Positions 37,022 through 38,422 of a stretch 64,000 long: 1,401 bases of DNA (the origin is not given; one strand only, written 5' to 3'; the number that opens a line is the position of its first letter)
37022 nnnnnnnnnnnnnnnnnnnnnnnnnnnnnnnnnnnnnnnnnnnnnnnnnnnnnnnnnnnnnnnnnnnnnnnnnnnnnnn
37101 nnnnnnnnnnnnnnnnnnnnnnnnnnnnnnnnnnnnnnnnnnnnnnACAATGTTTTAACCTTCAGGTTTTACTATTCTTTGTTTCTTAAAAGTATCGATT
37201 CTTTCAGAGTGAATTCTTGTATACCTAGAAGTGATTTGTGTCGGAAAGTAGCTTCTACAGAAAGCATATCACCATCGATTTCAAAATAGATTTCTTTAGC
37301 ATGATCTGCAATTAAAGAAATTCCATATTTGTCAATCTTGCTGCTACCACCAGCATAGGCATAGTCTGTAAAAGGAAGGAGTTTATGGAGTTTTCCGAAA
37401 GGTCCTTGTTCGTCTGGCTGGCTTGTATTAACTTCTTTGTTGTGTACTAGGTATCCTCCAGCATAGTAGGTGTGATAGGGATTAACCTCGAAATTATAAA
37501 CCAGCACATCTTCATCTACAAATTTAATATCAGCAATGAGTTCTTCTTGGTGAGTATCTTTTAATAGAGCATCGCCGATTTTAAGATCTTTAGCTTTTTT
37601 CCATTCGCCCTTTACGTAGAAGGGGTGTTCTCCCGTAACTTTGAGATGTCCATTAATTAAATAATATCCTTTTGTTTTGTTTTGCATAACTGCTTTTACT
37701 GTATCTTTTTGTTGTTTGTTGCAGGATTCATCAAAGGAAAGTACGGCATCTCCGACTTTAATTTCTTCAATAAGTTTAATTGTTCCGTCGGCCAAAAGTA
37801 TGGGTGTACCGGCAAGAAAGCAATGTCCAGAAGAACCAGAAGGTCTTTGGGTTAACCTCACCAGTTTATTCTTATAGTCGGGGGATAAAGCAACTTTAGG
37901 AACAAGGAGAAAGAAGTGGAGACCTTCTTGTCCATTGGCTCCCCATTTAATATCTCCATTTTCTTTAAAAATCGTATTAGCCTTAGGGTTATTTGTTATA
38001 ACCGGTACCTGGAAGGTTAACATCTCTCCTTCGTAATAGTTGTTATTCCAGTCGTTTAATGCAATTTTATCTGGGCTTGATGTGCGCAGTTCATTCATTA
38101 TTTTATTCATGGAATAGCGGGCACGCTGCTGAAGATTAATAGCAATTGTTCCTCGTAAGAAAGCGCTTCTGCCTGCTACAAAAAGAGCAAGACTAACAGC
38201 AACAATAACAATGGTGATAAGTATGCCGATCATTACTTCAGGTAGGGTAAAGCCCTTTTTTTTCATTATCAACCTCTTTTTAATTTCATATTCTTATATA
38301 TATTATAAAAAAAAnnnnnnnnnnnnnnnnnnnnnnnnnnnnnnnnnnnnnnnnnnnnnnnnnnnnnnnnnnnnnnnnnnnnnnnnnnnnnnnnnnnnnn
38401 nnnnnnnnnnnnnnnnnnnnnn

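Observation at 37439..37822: Type IV pilin-like protein carrying a complete Hint/bacterial-intein-like (BIL) domain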

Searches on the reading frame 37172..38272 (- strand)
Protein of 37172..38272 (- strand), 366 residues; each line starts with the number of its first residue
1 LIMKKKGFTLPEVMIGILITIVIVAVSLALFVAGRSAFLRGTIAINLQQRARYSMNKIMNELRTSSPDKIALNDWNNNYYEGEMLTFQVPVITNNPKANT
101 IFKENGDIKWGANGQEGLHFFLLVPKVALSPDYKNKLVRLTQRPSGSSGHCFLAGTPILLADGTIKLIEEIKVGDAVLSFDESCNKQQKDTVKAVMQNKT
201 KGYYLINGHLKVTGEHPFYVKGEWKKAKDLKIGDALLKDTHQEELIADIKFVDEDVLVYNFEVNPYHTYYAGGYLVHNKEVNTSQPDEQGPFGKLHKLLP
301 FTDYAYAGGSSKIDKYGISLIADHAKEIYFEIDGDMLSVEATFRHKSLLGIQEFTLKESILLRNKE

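Call 3: search_protein_families(library=pfam, proteins=[window:37172-38272:-], max_evalue=1)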
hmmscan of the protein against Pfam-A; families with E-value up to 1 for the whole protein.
window:37172-38272:- (366 aa): 11 families
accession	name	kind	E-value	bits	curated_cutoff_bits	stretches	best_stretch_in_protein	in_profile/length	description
PF07591.16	PT-HINT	-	7.4e-21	75.3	27.7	1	161-278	5-129/137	Pretoxin HINT domain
PF14623.11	Vint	-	1e-07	32.3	27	1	151-231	2-77/166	Hint-domain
PF14890.11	Intein_splicing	-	1.2e-07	32.1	35.8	1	158-237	1-93/155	Intein splicing domain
PF05203.21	Hom_end_hint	-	1.5e-06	28.8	32.1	1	151-183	1-33/228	Hom_end-associated Hint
PF01079.26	Hint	-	0.00019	21.5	29.7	1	146-185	8-47/213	Hint module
PF07963.17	N_methyl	-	0.00038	20.3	21.2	1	3-26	2-25/27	Prokaryotic N-terminal methylation motif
PF08517.17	AXH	-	0.0029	18.5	33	1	152-222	1-83/116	Ataxin-1 and HBP1 module (AXH)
PF13403.11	Hint_2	-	0.0067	17.3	28.4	1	151-186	2-36/147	Hint domain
PF06522.17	B12D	-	0.061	13.1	21.5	1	18-58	9-48/54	NADH-ubiquinone reductase complex 1 MLRQ subunit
PF22852.1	SoxE_N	-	0.36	11.1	27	1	9-28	7-25/48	Sulfocyanin, N-terminal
PF24418.1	DUF7550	-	0.83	9.9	27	0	8-30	33-55/59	Family of unknown function (DUF7550)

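Call 4: search_protein_families(library=ncbifam, proteins=[window:37172-38272:-], max_evalue=1)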
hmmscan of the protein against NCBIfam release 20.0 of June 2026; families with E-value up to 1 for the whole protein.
window:37172-38272:- (366 aa): 9 families
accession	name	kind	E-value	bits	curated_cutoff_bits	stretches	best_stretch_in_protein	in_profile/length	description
NF038136.1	rSAM_Rv_intein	exception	0.00033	19.7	700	1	149-234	74-164/574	intein-containing Rv2578c family radical SAM protein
NF005852.0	PRK07773.1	equivalog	0.00062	18.1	780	1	124-239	368-493/886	replicative DNA helicase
TIGR01445.1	intein_Nterm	domain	0.002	19.1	24.5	1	151-220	1-83/83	intein N-terminal splicing region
NF041002.1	pilin_ComGF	equivalog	0.021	15.1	80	1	5-77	1-70/139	competence type IV pilus minor pilin ComGF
NF007848.0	PRK10557.1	equivalog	0.021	14.2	120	1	2-63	7-68/192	prepilin peptidase-dependent protein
NF007660.0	PRK10332.1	equivalog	0.033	14.7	86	1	3-26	6-29/107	prepilin-type N-terminal cleavage/methylation domain-containing protein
NF011418.0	PRK14845.1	equivalog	0.043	11.5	756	1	209-236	103-130/1049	translation initiation factor IF-2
TIGR02532.1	IV_pilin_GFxxxE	domain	0.12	12.3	16.3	0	5-19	1-15/24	prepilin-type N-terminal cleavage/methylation domain-containing protein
NF007862.0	PRK10574.1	equivalog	0.28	11.3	138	1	3-28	2-27/145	prepilin peptidase-dependent pilin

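Call 5: find_homologous_proteins(query=window:37172-38272:-, max_evalue=0.001)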
Query window:37172-38272:- (366 aa): 143 proteins with E <= 0.001 among 3877 candidates; the best 120 are listed.
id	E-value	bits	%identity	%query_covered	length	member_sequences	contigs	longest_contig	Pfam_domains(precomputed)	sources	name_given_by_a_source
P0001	4.3e-243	824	100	99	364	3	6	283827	PF07591.16,PF14623.12,PF05203.22,PF14890.12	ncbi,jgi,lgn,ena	-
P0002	2.1e-84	302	41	58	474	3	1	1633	PF07591.16,PF14623.12,PF05203.22,PF01079.26,PF13403.12,PF14890.12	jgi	-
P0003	1.7e-83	299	53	37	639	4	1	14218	PF07591.16,PF14623.12,PF05203.22,PF01079.26,PF13403.12,PF14890.12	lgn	-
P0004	1.1e-76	277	41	58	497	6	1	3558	PF07591.16,PF14623.12,PF05203.22,PF01079.26,PF13403.12,PF14890.12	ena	-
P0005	1.4e-63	233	49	35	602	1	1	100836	PF07591.16,PF14623.12,PF01079.26,PF13403.12,PF08517.18,PF14890.12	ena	-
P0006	2.3e-63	233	42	36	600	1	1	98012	PF07591.16,PF14623.12,PF01079.26,PF13403.12,PF14890.12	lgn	-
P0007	2.9e-62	229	38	89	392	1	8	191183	PF07591.16,PF05203.22,PF01079.26,PF13403.12,PF14890.12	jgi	-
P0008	3.2e-61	226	39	76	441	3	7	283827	PF07591.16,PF14623.12,PF05203.22,PF01079.26,PF14890.12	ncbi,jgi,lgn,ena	-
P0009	3.6e-59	219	36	99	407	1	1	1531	PF07591.16,PF05203.22,PF14890.12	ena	-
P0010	2.7e-58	216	38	93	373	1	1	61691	PF07591.16,PF14623.12,PF05203.22,PF01079.26,PF14890.12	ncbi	ncbi:MAG: polymorphic toxin-type HINT domain-containing protein [Candidatus Omnitrophota bacterium]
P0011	2.8e-58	216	38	91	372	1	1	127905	PF07591.16,PF14623.12,PF05203.22,PF14890.12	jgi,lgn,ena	-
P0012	1.1e-56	211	37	91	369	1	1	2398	PF07591.16,PF14623.12,PF05203.22,PF14890.12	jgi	jgi:type II secretory pathway pseudopilin PulG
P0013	8.0e-56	208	38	84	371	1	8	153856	PF07591.16,PF14623.12,PF05203.22,PF01079.26,PF13403.12,PF14890.12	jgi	-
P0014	2.1e-55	207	37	91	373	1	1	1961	PF07591.16,PF14623.12,PF14890.12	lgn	-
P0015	5.7e-55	205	37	91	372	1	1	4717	PF07591.16,PF14623.12,PF14890.12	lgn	-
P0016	6.9e-55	205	41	35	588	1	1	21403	PF07591.16,PF01079.26,PF13403.12,PF14890.12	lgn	-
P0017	3.7e-49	186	35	77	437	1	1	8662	PF07591.16,PF14623.12,PF05203.22,PF01079.26,PF14890.12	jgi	jgi:type II secretory pathway pseudopilin PulG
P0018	2.2e-47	180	44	36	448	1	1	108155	PF07591.16,PF01079.26,PF13403.12,PF14890.12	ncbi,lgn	-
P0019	7.1e-47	178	43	36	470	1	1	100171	PF07591.16,PF13403.12,PF14890.12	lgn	-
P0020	2.4e-46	177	35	87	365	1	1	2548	PF07591.16,PF14623.12,PF05203.22,PF14890.12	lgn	-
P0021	1.2e-44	171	46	36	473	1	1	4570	PF07591.16,PF01079.26,PF13403.12,PF14890.12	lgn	-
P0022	3.8e-42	163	43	36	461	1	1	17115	PF07591.16,PF14623.12,PF13403.12,PF14890.12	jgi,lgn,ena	-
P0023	7.8e-40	155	40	36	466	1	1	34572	PF07591.16,PF01079.26,PF13403.12,PF14890.12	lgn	-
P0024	9.1e-36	142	52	37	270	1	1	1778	PF07591.16,PF14623.12,PF05203.22,PF14890.12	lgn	-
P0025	9.4e-36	142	55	35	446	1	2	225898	PF23981.2,PF07591.16,PF14623.12,PF05203.22,PF14890.12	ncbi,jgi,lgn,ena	-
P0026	9.0e-34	135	45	47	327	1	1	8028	PF07591.16,PF14623.12,PF05203.22,PF13403.12,PF14890.12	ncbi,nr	ncbi:MAG: polymorphic toxin-type HINT domain-containing protein, partial [Candidatus Omnitrophota ba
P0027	2.9e-31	127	39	40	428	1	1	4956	PF07591.16,PF07963.18,PF05203.22,PF01079.26,PF14890.12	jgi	jgi:prepilin-type N-terminal cleavage/methylation domain-containing protein/prepilin-type processing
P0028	4.0e-30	123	49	36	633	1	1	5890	PF07591.16,PF05203.22,PF05345.19,PF01079.26,PF14890.12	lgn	-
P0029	1.8e-25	108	47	36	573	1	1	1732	PF07591.16,PF14623.12,PF14890.12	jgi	jgi:hypothetical protein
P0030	5.0e-23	100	44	41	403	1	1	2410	PF07591.16,PF13403.12,PF14890.12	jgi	-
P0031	6.4e-23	100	45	35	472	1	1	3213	PF07591.16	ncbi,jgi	jgi:RHS repeat-associated protein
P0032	7.2e-23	99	39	39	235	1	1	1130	PF07591.16,PF05203.22,PF01079.26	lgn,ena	-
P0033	2.6e-22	98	41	36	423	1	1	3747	PF07591.16,PF05203.22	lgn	-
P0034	8.9e-21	93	34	36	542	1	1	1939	PF07591.16,PF09479.17,PF14623.12,PF05203.22,PF01079.26,PF13403.12,PF08517.18,PF14890.12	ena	-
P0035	2.0e-20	91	35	35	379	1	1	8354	PF07591.16,PF14623.12,PF01079.26,PF13403.12,PF14890.12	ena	-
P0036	5.6e-20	90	42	38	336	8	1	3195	PF07591.16,PF14623.12,PF14890.12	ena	-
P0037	2.9e-19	88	31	38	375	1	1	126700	PF07591.16,PF14623.12,PF01079.26,PF13403.12,PF14890.12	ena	-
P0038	1.6e-17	82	43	40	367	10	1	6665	PF07591.16,PF13403.12,PF14890.12,PF15529.12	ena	-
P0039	1.1e-16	79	44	36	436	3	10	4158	PF07591.16,PF08517.18,PF14890.12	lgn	-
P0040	5.7e-16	77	40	41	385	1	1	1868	PF07591.16,PF15545.11,PF01079.26,PF13403.12,PF14890.12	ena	-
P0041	1.2e-15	76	38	40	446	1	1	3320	PF07591.16,PF15545.11,PF13403.12,PF08517.18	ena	-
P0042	1.3e-15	76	42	36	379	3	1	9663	PF07591.16,PF14890.12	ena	-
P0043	1.7e-15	75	37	41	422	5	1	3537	PF07591.16,PF14890.12,PF15636.12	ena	-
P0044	2.6e-15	75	39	37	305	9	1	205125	PF07591.16,PF01079.26,PF13403.12,PF14890.12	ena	-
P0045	5.0e-15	74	35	37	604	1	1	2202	PF07591.16,PF04280.22,PF14623.12,PF01079.26,PF14890.12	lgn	-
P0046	5.1e-15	74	36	45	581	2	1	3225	PF14412.13,PF07591.16,PF13403.12,PF14890.12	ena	-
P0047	9.9e-15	73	39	39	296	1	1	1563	PF07591.16,PF09000.16,PF13403.12,PF14890.12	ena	-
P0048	1.4e-14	72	41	38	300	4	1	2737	PF07591.16,PF01079.26,PF14890.12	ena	-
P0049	2.7e-14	71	37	39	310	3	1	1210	PF07591.16,PF14890.12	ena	-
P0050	2.9e-14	71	44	36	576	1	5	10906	PF07591.16,PF13403.12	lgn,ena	-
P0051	3.0e-14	71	40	39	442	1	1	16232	PF07591.16,PF13403.12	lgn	-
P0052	3.1e-14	71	36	45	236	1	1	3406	PF07591.16,PF13403.12,PF14890.12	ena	-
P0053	3.1e-14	71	34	41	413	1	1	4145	PF14412.13,PF07591.16,PF13403.12,PF08517.18,PF14890.12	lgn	-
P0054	3.6e-14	71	41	39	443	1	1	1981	PF07591.16,PF14890.12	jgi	-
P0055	3.7e-14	71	39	35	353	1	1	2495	PF14412.13,PF07591.16,PF01079.26,PF13403.12,PF14890.12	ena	-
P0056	3.7e-14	71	38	35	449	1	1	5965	PF07591.16,PF13403.12,PF14890.12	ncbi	-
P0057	4.2e-14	71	42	36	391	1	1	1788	PF07591.16,PF13403.12,PF08517.18,PF14890.12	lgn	-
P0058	5.3e-14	70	33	45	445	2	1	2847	PF14412.13,PF07591.16,PF01079.26,PF13403.12,PF14890.12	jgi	-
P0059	9.5e-14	70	36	42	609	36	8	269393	PF07591.16,PF07963.18,PF01079.26,PF14890.12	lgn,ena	-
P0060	1.0e-13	69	39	39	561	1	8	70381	PF07591.16,PF13403.12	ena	-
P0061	1.0e-13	69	39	39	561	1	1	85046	PF07591.16,PF13403.12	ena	-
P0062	1.8e-13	69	38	39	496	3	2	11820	PF07591.16,PF01079.26,PF14411.13,PF13403.12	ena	-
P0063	1.8e-13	69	34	45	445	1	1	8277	PF14412.13,PF07591.16,PF01079.26,PF13403.12,PF14890.12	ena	-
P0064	3.2e-13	68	36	39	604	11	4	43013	PF07591.16,PF15604.12,PF13403.12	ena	-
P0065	3.5e-13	68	38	39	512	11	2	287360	PF07591.16,PF01079.26,PF14890.12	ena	-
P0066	3.6e-13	68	38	42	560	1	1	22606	PF07591.16,PF13403.12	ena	-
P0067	4.4e-13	67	37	38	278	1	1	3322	PF07591.16,PF01079.26,PF13403.12,PF14890.12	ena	-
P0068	5.6e-13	67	30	56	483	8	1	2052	PF07591.16,PF06687.18,PF13403.12,PF14890.12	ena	-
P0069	7.7e-13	67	37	39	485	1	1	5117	PF07591.16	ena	-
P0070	1.1e-12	66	36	37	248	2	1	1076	PF07591.16,PF14623.12,PF13403.12,PF14890.12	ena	-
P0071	1.3e-12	66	38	36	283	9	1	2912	PF07591.16,PF13403.12,PF14890.12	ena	-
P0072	1.6e-12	65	39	34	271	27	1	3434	PF07591.16,PF08517.18,PF14890.12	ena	-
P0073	1.9e-12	65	40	35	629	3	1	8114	PF07591.16,PF13403.12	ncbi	-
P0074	2.4e-12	65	35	42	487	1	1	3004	PF07591.16,PF13403.12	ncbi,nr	ncbi:MAG: hypothetical protein K2I10_07165, partial [Lachnospiraceae bacterium]|nr:hypothetical prot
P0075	3.2e-12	64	37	36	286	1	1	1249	PF07591.16,PF13403.12,PF14890.12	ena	-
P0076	3.4e-12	64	36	39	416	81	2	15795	PF07591.16,PF01079.26,PF14890.12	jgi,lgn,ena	-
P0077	3.5e-12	64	37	37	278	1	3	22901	PF07591.16,PF01079.26,PF13403.12,PF14890.12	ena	-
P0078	4.6e-12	64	37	37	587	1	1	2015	PF07591.16,PF14414.13,PF12639.14,PF13403.12,PF14890.12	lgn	-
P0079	4.7e-12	64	37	37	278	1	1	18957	PF07591.16,PF01079.26,PF13403.12,PF14890.12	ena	-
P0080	5.8e-12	64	38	36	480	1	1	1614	PF07591.16,PF08517.18,PF14890.12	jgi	jgi:RHS repeat-associated protein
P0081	5.9e-12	64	37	37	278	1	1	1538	PF07591.16,PF01079.26,PF13403.12,PF14890.12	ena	-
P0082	6.1e-12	64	38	35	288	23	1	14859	PF07591.16,PF15526.12,PF01079.26,PF13403.12,PF14890.12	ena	-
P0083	8.1e-12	63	41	37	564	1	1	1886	PF07591.16,PF14414.13,PF12639.14,PF13403.12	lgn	-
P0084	9.2e-12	63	34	42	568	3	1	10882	PF07591.16,PF13403.12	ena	-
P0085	1.1e-11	63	41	37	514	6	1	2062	PF07591.16,PF13403.12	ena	-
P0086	1.2e-11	63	41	37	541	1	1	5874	PF07591.16,PF13403.12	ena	-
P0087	1.4e-11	62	41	37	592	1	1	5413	PF07591.16,PF13403.12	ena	-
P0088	1.4e-11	62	41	37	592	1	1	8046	PF07591.16,PF13403.12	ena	-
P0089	1.4e-11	62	41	37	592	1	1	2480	PF07591.16,PF13403.12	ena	-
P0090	1.4e-11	62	41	37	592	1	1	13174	PF07591.16,PF13403.12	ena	-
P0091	1.4e-11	62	41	37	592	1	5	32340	PF07591.16,PF13403.12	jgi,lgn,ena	-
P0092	1.4e-11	62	41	37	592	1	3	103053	PF07591.16,PF13403.12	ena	-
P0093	1.4e-11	62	41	37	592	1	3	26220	PF07591.16,PF13403.12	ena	-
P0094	1.4e-11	62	41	37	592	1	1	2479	PF07591.16,PF13403.12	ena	-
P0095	1.4e-11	62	41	37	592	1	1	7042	PF07591.16,PF13403.12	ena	-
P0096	1.4e-11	62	41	37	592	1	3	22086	PF07591.16,PF13403.12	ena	-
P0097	1.4e-11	62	41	37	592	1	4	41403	PF07591.16,PF13403.12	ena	-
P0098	1.4e-11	62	41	37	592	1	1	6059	PF07591.16,PF13403.12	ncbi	ncbi:MAG: polymorphic toxin-type HINT domain-containing protein [Dysosmobacter sp.]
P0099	1.4e-11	62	41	37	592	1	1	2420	PF07591.16,PF13403.12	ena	-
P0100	1.5e-11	62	41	37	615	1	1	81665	PF07591.16,PF13403.12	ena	-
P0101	1.5e-11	62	41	37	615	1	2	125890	PF07591.16,PF13403.12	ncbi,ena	-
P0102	1.5e-11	62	41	37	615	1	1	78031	PF07591.16,PF13403.12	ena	-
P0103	1.7e-11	62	38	35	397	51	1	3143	PF07591.16,PF14623.12,PF01079.26,PF14890.12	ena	-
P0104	1.8e-11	62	36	37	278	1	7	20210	PF07591.16,PF01079.26,PF13403.12,PF14890.12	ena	-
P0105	1.8e-11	62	38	36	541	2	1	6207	PF07591.16,PF13403.12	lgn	-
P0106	2.0e-11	62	37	35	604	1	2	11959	PF07591.16,PF00545.26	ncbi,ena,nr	ncbi:MAG: hypothetical protein K2L07_04310 [Lachnospiraceae bacterium]|nr:hypothetical protein [Lach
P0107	2.4e-11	62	33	48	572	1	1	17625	PF07591.16,PF09533.16,PF13403.12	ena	-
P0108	2.9e-11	61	35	37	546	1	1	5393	PF07591.16,PF13403.12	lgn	-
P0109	3.6e-11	61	41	36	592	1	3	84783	PF07591.16,PF13403.12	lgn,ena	-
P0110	3.6e-11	61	36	36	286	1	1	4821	PF07591.16,PF13403.12,PF14890.12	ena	-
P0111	4.1e-11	61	38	35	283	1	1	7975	PF07591.16,PF15526.12,PF13403.12,PF14890.12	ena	-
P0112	7.0e-11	60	36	40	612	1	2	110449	PF07591.16,PF15636.12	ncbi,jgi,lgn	jgi:hypothetical protein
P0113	7.1e-11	60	36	35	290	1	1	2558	PF07591.16,PF01079.26,PF13403.12,PF14890.12,PF15636.12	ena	-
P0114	7.6e-11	60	38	34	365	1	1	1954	PF07591.16,PF13403.12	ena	-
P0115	2.1e-10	59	36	33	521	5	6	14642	PF07591.16,PF25023.2,PF01079.26,PF14411.13,PF13403.12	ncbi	-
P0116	3.3e-10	58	42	35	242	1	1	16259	PF07591.16,PF14623.12,PF08517.18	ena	-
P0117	3.4e-10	58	36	35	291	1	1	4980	PF07591.16,PF01079.26,PF13403.12,PF14890.12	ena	-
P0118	3.7e-10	58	43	33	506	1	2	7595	PF07591.16,PF05593.20,PF13403.12,PF08517.18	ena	-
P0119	6.9e-10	57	39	29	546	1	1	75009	PF07591.16,PF05203.22,PF14890.12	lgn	-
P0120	9.2e-10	56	35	31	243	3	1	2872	PF14412.13,PF07591.16,PF01079.26,PF14890.12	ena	-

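Call 20: find_encoding_contigs(protein=P0011, flank=6000, max_places=2)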
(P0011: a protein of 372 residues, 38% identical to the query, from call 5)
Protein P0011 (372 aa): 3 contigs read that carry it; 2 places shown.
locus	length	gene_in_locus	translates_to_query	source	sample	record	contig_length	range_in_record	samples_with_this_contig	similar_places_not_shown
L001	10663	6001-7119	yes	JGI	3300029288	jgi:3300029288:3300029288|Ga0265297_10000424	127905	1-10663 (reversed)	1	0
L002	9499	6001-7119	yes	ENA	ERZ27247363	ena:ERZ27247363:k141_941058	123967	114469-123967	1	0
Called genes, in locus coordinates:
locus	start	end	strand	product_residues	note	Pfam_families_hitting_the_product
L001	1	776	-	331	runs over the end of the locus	PF02655:ATP-grasp_3 (weak), PF02786:CPSase_L_D2 (weak), PF08443:RimK (faint), PF02222:ATP-grasp (weak), PF07478:Dala_Dala_lig_C, PF13535:ATP-grasp_4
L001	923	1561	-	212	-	PF06971:Put_DNA-bind_N, PF02629:CoA_binding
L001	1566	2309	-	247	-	PF27030:AbpE_bact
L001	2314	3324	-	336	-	PF00586:AIRS, PF02769:AIRS_C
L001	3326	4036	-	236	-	PF00730:HhH-GPD, PF00633:HHH (weak)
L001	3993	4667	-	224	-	PF03853:YjeF_N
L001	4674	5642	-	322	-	PF09754:PAC2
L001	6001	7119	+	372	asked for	PF05203:Hom_end_hint (faint), PF07591:PT-HINT, PF14623:Vint (weak), PF14890:Intein_splicing (faint)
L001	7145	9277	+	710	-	-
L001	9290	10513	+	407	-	PF01079:Hint (weak), PF05203:Hom_end_hint (weak), PF07591:PT-HINT, PF14890:Intein_splicing (faint)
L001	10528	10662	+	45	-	?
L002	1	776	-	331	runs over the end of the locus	PF02655:ATP-grasp_3 (weak), PF02786:CPSase_L_D2 (weak), PF08443:RimK (faint), PF02222:ATP-grasp (weak), PF07478:Dala_Dala_lig_C, PF13535:ATP-grasp_4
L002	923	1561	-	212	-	PF06971:Put_DNA-bind_N, PF02629:CoA_binding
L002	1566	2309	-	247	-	PF27030:AbpE_bact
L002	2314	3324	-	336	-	PF00586:AIRS, PF02769:AIRS_C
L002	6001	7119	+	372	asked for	PF05203:Hom_end_hint (faint), PF07591:PT-HINT, PF14623:Vint (weak), PF14890:Intein_splicing (faint)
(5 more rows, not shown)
